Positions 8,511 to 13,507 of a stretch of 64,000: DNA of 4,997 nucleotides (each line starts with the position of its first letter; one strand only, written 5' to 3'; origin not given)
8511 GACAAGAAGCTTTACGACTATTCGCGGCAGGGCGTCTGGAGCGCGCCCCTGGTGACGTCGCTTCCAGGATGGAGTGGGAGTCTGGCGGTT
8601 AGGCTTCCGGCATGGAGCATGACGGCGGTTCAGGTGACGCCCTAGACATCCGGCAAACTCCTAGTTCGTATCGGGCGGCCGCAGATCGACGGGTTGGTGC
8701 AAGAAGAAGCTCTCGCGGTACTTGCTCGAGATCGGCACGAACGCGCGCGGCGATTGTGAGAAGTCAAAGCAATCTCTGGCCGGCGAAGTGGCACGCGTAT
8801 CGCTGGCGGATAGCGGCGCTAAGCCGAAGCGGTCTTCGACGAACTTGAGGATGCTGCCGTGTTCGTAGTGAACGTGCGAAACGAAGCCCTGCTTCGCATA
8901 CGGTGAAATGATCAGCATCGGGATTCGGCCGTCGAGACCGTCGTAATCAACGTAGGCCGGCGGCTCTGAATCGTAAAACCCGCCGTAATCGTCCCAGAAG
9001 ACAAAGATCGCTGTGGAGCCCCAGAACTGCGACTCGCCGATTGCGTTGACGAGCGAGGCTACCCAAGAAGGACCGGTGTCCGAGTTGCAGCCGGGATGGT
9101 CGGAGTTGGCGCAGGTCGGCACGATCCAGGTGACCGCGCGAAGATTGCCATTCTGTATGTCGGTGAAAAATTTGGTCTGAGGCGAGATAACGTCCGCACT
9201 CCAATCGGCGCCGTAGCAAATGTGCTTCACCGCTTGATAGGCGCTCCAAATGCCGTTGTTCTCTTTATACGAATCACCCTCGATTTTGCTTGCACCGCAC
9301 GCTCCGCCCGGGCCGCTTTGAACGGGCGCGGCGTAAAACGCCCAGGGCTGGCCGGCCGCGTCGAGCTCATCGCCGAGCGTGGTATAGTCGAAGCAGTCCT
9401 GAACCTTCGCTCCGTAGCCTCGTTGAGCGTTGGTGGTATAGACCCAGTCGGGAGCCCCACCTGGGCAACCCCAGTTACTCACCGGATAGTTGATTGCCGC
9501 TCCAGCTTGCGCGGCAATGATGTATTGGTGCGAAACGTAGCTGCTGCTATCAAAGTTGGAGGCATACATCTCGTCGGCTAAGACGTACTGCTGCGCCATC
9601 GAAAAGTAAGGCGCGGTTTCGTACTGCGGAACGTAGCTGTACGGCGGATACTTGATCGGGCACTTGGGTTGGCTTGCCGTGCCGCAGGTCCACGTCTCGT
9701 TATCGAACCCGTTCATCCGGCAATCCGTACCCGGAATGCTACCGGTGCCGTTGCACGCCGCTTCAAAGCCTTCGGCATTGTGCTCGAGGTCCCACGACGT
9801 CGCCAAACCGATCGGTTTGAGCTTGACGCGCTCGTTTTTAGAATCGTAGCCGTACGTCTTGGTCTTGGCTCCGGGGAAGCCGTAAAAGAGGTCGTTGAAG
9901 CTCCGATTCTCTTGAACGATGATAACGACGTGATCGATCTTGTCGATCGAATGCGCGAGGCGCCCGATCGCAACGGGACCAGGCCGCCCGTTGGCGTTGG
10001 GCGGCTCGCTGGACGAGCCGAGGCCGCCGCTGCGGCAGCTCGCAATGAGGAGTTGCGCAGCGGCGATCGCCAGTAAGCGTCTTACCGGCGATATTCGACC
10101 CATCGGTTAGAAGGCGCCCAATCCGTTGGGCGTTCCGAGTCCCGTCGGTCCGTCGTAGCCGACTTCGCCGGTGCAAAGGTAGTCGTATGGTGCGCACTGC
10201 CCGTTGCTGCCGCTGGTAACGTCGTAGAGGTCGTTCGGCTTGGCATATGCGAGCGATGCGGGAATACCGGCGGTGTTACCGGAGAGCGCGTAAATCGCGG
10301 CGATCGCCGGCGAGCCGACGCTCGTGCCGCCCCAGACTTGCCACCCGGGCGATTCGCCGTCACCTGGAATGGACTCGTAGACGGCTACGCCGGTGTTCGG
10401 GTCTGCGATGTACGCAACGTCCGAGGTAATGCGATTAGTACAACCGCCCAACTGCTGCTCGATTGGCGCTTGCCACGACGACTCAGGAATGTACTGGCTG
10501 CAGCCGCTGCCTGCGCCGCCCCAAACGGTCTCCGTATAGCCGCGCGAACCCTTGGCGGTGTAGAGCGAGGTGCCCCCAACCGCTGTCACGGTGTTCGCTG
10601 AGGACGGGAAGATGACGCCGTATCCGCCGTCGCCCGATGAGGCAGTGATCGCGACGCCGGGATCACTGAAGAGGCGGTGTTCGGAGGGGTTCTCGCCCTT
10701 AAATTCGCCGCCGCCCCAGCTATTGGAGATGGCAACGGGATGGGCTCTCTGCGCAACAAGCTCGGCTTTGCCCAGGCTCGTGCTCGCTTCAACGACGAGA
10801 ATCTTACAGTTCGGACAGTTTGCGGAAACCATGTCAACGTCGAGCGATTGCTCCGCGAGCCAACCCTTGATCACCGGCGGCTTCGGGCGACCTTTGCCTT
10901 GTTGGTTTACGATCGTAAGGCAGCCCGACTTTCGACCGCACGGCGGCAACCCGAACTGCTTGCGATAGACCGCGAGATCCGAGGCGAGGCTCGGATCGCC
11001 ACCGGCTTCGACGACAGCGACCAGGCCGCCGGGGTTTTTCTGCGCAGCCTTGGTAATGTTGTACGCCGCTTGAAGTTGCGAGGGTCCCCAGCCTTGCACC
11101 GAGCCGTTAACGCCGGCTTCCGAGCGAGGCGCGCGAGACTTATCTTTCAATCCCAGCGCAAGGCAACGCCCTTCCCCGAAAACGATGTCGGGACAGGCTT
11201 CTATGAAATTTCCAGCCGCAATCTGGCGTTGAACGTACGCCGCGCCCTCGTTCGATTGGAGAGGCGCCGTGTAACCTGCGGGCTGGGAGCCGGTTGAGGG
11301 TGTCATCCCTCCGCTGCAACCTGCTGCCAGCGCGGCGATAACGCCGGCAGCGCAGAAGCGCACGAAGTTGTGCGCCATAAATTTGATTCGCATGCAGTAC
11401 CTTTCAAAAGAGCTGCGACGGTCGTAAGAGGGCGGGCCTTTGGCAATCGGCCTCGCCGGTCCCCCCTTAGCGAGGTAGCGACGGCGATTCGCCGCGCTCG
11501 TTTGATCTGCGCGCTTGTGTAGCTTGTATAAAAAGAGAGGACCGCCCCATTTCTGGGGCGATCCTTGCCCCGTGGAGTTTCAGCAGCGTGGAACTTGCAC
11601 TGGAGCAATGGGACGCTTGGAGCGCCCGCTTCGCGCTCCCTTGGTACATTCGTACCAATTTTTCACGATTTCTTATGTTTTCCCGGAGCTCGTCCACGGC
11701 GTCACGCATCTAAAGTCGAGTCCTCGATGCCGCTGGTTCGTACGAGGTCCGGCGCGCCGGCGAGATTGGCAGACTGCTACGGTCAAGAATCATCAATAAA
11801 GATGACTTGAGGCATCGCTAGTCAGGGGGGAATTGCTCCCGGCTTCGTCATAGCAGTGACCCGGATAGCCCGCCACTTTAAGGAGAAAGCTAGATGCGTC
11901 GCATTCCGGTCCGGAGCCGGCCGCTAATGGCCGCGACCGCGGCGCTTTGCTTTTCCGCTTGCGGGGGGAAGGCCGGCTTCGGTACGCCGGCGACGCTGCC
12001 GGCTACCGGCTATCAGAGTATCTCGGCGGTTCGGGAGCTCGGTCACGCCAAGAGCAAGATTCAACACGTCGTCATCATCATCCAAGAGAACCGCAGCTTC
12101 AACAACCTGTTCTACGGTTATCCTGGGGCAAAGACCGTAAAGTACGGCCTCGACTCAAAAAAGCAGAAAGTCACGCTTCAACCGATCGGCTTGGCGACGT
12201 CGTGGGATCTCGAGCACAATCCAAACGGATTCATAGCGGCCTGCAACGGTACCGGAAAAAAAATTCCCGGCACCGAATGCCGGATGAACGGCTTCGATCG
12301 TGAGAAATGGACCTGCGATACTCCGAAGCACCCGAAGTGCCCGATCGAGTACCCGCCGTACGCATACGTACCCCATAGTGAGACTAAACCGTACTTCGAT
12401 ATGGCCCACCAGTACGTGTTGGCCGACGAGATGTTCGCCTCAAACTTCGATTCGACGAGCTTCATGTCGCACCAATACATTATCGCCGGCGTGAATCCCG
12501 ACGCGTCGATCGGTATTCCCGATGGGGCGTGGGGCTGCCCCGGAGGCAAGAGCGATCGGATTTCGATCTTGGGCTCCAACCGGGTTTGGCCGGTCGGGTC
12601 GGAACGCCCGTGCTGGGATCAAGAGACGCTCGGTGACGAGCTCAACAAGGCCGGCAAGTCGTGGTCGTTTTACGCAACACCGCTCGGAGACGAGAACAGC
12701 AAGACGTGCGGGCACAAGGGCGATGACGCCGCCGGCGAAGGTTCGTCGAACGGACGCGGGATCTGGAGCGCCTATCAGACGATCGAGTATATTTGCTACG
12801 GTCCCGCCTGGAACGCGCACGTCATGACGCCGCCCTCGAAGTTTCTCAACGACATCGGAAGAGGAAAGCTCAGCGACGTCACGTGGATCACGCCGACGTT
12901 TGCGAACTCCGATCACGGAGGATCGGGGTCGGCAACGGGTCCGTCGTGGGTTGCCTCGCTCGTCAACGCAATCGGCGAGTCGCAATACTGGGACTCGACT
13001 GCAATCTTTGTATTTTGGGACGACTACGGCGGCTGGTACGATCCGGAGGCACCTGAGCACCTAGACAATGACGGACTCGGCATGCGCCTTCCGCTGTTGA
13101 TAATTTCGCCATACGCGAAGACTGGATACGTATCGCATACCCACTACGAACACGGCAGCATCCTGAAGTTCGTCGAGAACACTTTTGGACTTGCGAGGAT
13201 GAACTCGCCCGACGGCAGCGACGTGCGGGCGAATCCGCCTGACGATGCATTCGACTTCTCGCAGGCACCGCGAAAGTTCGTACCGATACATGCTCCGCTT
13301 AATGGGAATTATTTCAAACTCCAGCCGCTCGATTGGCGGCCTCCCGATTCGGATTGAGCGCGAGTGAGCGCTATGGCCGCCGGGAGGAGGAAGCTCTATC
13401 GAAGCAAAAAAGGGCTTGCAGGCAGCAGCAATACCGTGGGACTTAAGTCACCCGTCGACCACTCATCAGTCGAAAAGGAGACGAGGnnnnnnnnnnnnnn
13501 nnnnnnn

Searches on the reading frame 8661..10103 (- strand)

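Call 3: search_protein_families(library=pfam, proteins=[window:8661-10103:-], max_evalue=0.01)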
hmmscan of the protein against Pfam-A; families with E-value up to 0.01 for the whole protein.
window:8661-10103:- (480 aa): 1 family
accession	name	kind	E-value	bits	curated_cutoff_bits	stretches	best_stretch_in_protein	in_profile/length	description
PF04185.19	Phosphoesterase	-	2.4e-47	162.2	23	1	56-428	1-355/356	Phosphoesterase family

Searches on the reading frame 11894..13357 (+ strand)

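Call 3: search_protein_families(library=pfam, proteins=[window:11894-13357:+], max_evalue=0.01)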
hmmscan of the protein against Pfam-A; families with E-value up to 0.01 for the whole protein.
window:11894-13357:+ (487 aa): 1 family
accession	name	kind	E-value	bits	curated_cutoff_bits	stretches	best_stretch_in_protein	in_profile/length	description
PF04185.19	Phosphoesterase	-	4.5e-48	164.7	23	1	56-433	1-355/356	Phosphoesterase family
